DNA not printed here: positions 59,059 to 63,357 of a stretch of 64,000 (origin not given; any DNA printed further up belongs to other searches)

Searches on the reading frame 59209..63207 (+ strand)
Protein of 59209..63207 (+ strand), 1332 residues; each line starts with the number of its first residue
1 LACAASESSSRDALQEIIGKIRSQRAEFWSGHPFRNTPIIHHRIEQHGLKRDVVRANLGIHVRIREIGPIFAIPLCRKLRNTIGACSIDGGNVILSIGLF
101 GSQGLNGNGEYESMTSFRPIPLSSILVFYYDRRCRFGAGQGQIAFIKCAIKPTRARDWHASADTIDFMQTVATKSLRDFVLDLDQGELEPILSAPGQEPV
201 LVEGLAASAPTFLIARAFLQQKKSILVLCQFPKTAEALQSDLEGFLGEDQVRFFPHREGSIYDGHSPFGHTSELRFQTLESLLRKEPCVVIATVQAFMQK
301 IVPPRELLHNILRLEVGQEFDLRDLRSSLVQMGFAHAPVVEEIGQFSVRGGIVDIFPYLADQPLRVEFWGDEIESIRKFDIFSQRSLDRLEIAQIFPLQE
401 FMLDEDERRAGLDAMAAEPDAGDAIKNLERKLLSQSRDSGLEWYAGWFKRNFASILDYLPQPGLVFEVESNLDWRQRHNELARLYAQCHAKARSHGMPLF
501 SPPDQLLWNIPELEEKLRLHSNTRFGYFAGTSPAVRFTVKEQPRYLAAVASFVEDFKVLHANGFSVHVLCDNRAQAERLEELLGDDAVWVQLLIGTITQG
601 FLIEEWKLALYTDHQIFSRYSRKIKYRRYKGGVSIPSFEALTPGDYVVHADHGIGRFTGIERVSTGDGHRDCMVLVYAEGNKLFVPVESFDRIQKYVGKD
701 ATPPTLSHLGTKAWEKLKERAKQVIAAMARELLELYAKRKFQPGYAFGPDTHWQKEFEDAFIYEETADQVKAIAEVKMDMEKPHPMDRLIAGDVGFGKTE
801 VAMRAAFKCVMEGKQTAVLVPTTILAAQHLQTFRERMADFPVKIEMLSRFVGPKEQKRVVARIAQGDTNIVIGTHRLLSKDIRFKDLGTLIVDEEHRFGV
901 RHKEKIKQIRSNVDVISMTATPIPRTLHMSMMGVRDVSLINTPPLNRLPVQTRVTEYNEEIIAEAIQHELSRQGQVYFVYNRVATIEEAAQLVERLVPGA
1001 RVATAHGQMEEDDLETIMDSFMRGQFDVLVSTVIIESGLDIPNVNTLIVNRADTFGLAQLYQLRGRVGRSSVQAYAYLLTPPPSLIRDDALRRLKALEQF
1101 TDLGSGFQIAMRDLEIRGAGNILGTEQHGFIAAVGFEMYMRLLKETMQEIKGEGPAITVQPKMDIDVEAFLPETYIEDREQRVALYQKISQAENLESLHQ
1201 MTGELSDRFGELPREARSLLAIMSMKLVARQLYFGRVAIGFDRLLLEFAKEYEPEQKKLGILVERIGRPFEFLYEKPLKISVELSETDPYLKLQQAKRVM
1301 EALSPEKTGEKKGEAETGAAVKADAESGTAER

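Call 75: search_protein_families(library=pfam, proteins=[window:59209-63207:+], max_evalue=0.01)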
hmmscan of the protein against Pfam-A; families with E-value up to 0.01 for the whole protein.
window:59209-63207:+ (1332 aa): 7 families
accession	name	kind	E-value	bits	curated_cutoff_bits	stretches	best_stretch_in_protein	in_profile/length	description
PF17757.6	UvrB_inter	-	5.2e-27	94.2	22.9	1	312-401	1-91/91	UvrB interaction domain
PF00270.35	DEAD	-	2.5e-25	89.6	26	1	767-927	2-164/167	DEAD/DEAH box helicase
PF03461.20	TRCF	-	1.5e-23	83.4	25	1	1165-1255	1-91/95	TRCF domain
PF02559.22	CarD_TRCF_RID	-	3.6e-21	75.4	23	1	641-697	1-57/57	CarD-like/TRCF RID domain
PF00271.37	Helicase_C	-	4.7e-21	75.6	23.5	1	965-1070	9-109/110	Helicase conserved C-terminal domain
PF04851.21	ResIII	-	1.2e-13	51.8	22.5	1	766-922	5-162/164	Type III restriction enzyme, res subunit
PF22590.2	Cas3-like_C_2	-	0.00018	22.2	27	1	973-1070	2-104/106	CRISPR-associated nuclease/helicase Cas3, C-terminal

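Call 79: find_encoding_contigs(protein=window:59209-63207:+, flank=10000, max_places=2)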
Protein window:59209-63207:+ (1332 aa): no gene with exactly this product is on record in the collection.
